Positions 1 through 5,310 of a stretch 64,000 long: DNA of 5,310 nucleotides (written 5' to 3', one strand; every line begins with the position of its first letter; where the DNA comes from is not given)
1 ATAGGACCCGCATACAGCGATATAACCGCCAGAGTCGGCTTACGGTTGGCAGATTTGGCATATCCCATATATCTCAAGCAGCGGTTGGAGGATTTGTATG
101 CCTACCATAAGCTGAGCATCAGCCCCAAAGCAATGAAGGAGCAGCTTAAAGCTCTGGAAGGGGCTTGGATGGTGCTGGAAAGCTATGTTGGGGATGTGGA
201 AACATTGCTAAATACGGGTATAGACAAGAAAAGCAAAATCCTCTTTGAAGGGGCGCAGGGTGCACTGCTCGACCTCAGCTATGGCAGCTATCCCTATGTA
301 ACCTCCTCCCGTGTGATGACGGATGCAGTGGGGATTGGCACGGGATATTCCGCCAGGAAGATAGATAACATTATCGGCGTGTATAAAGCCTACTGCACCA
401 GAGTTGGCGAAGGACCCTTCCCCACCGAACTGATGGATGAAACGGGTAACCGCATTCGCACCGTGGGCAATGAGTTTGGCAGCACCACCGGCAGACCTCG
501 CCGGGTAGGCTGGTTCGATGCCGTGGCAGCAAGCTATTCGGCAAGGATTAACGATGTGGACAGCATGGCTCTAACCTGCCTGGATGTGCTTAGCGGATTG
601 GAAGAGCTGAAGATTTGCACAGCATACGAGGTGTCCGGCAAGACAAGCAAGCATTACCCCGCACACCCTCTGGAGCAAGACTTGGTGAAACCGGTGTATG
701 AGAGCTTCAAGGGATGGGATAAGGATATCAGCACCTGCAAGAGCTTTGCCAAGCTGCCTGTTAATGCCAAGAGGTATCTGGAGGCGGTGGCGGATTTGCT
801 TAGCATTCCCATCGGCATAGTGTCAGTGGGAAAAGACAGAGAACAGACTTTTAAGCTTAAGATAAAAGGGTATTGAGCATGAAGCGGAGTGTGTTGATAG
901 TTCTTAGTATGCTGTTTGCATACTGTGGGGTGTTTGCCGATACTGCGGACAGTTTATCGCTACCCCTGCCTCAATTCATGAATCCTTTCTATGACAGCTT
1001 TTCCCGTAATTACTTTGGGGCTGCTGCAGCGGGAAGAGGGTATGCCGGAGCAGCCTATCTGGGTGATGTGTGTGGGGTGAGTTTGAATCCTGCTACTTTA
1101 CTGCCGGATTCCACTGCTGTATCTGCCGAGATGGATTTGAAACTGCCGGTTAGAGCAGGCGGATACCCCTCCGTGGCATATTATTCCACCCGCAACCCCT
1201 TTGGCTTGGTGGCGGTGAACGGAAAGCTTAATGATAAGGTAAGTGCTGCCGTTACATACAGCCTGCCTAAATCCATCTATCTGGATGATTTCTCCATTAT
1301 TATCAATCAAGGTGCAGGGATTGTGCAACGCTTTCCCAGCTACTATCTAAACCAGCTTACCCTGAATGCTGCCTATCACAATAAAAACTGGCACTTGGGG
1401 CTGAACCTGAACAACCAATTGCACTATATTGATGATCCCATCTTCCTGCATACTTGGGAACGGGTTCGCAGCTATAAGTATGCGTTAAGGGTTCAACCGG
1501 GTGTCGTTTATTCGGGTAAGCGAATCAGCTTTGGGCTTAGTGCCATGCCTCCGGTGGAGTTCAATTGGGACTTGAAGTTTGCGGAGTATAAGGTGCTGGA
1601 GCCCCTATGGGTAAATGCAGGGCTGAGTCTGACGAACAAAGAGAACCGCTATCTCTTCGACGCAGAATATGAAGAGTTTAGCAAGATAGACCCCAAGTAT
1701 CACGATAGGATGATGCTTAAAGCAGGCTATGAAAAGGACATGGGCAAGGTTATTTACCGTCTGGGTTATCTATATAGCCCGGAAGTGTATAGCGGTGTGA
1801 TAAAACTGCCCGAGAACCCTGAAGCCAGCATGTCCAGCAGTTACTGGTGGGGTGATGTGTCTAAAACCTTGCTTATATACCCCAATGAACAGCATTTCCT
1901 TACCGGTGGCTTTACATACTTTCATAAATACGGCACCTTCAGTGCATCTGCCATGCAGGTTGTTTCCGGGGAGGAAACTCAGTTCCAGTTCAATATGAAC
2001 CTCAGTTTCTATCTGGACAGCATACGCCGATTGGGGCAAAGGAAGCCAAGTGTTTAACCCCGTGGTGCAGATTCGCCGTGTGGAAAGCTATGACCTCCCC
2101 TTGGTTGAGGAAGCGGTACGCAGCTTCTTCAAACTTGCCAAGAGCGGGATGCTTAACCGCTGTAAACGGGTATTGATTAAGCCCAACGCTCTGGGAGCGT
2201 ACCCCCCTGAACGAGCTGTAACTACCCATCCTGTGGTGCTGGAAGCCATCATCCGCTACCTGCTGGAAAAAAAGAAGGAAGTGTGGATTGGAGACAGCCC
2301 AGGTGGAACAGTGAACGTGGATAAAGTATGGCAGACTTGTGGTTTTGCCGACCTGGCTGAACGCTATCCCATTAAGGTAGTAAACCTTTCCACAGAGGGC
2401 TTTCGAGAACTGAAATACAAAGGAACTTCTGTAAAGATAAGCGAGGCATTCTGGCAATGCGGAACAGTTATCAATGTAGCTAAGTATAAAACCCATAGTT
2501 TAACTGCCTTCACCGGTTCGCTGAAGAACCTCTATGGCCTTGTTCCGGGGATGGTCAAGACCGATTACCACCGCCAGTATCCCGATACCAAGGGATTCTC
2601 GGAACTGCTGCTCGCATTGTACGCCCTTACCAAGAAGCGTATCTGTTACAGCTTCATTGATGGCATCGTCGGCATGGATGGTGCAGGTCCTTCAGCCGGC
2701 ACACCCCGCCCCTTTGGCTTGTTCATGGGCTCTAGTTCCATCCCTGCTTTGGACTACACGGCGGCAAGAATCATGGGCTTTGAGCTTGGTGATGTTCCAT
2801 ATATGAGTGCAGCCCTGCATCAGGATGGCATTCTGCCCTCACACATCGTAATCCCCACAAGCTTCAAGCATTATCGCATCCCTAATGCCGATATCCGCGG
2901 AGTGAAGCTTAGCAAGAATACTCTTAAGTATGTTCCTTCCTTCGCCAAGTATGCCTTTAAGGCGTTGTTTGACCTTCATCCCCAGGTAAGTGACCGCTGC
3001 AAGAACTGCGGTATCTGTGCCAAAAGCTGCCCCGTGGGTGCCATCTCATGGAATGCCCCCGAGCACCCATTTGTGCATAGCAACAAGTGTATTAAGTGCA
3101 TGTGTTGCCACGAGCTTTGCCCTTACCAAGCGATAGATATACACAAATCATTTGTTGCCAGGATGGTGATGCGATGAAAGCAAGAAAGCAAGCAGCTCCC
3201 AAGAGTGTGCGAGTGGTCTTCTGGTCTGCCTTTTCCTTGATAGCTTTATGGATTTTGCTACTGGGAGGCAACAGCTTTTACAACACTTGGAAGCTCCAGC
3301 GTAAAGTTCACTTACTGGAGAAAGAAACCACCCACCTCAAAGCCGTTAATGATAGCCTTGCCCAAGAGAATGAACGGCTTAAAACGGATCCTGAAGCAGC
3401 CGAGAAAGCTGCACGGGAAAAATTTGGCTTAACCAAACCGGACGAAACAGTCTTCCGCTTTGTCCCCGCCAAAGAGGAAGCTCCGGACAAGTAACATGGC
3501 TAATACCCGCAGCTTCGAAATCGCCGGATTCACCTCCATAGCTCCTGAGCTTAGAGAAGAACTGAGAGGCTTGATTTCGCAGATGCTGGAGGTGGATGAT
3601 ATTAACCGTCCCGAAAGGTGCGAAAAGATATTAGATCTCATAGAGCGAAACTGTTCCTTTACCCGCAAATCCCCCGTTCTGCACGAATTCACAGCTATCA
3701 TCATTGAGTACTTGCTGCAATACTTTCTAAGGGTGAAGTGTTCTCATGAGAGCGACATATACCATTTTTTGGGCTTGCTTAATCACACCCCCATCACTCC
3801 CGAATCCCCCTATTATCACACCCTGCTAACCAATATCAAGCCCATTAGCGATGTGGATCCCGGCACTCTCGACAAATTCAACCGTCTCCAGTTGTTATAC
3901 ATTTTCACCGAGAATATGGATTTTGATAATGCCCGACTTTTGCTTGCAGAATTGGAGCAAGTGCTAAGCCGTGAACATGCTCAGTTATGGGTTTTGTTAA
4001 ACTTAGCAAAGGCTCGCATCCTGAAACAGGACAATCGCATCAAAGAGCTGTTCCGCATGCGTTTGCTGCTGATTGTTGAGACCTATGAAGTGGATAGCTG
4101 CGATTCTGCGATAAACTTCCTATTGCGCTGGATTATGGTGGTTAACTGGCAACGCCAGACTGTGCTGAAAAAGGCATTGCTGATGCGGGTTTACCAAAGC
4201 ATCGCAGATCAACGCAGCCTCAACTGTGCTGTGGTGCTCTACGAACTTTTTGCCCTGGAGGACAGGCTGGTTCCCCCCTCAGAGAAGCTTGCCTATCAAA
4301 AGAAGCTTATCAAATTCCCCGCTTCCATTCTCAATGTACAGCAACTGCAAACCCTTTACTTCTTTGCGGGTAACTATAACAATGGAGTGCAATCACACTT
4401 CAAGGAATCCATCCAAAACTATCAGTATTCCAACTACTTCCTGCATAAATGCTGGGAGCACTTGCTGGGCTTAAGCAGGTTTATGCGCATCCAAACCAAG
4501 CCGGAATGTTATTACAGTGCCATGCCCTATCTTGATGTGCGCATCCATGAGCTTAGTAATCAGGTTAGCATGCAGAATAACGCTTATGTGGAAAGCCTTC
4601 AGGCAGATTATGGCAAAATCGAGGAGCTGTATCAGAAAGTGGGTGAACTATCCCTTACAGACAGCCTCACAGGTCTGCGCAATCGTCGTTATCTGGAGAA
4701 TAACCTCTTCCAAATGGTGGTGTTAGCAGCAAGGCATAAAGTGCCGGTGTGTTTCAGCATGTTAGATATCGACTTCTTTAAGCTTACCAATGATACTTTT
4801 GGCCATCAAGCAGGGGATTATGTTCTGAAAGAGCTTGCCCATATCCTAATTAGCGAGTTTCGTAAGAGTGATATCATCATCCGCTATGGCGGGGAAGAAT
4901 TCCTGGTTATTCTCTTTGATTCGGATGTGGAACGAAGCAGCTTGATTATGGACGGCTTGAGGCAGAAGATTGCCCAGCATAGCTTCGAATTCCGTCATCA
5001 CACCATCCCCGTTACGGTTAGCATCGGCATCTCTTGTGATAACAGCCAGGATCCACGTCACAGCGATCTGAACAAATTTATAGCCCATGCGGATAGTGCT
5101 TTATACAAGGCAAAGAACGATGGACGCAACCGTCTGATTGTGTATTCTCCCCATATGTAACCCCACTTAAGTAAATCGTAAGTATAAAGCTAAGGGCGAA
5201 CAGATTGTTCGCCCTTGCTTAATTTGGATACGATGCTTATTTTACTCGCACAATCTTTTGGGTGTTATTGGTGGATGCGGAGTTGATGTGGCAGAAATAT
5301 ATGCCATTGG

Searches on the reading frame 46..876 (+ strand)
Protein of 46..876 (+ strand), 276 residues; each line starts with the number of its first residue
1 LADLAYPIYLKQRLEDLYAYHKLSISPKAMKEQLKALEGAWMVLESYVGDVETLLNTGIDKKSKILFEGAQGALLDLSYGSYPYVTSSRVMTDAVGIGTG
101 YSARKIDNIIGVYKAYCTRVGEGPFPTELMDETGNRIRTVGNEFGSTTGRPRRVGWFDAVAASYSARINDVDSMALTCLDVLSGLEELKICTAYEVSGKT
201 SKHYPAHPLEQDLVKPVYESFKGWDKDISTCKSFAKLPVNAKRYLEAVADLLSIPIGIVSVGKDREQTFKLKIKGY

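Call 62: search_protein_families(library=pfam, proteins=[window:46-876:+], max_evalue=0.0001)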
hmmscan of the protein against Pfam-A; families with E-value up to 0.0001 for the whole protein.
window:46-876:+ (276 aa): 1 family
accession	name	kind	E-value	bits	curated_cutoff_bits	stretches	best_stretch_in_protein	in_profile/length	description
PF00709.27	Adenylsucc_synt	-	2.6e-94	316.8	27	1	1-268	145-415/416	Adenylosuccinate synthetase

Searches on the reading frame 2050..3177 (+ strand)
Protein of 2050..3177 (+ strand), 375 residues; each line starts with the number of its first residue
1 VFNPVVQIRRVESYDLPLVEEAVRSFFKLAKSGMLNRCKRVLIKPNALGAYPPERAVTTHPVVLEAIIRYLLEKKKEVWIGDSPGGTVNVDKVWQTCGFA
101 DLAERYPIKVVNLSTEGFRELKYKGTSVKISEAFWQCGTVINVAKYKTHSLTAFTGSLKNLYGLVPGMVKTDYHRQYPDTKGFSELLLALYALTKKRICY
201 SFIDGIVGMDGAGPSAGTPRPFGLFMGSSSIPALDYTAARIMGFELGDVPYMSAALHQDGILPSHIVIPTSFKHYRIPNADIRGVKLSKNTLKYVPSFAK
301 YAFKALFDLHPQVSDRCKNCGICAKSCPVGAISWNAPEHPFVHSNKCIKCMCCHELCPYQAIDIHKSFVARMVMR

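Call 62: search_protein_families(library=pfam, proteins=[window:2050-3177:+], max_evalue=0.0001)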
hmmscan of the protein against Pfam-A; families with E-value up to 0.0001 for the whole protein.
window:2050-3177:+ (375 aa): 10 families
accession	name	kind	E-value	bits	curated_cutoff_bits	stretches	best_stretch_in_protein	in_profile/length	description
PF04015.17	DUF362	-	6.1e-50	170.5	24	1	41-240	1-200/200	Domain of unknown function (DUF362)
PF00037.32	Fer4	-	4.5e-11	42.5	21.1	1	314-333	5-24/24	4Fe-4S binding domain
PF12837.12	Fer4_6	-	1.7e-07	31.3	25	0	315-332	7-24/24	4Fe-4S binding domain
PF12838.12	Fer4_7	-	3.6e-07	31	27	1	316-361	1-52/52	4Fe-4S dicluster domain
PF12797.12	Fer4_2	-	3.5e-06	27.1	24.5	0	314-329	7-22/22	4Fe-4S binding domain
PF13187.11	Fer4_9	-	4.3e-06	27.1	27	1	316-362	1-52/52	4Fe-4S dicluster domain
PF14697.11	Fer4_21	-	1.3e-05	25.6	35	0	309-332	33-57/59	4Fe-4S dicluster domain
PF13183.11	Fer4_8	-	1.7e-05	25.7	27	0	315-330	3-18/68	4Fe-4S dicluster domain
PF13484.11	Fer4_16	-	2.5e-05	25.4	30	0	316-334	1-19/66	4Fe-4S double cluster binding domain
PF13237.11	Fer4_10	-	4.3e-05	23.8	25.5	1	314-358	6-53/53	4Fe-4S dicluster domain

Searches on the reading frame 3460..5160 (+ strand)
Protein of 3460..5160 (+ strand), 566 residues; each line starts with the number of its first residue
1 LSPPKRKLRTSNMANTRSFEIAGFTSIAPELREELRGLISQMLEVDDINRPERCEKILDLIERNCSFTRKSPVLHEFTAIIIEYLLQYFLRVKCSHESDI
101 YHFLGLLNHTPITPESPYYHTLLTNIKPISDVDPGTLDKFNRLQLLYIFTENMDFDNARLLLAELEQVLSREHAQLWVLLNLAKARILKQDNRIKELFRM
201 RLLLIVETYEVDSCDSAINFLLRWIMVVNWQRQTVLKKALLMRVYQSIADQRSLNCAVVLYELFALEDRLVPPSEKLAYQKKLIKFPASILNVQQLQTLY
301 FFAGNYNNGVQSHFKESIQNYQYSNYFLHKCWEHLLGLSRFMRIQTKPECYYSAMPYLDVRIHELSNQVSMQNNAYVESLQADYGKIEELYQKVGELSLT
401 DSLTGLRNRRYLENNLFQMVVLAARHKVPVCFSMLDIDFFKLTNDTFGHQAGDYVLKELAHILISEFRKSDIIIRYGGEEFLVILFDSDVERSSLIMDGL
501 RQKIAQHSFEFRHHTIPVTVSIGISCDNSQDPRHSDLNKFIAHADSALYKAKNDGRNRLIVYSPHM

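Call 62: search_protein_families(library=pfam, proteins=[window:3460-5160:+], max_evalue=0.0001)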
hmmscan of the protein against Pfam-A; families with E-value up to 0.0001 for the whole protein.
window:3460-5160:+ (566 aa): 1 family
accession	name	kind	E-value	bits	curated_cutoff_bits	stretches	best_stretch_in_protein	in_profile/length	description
PF00990.26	GGDEF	-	1.3e-41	142.5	23.8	1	399-558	2-161/161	Diguanylate cyclase, GGDEF domain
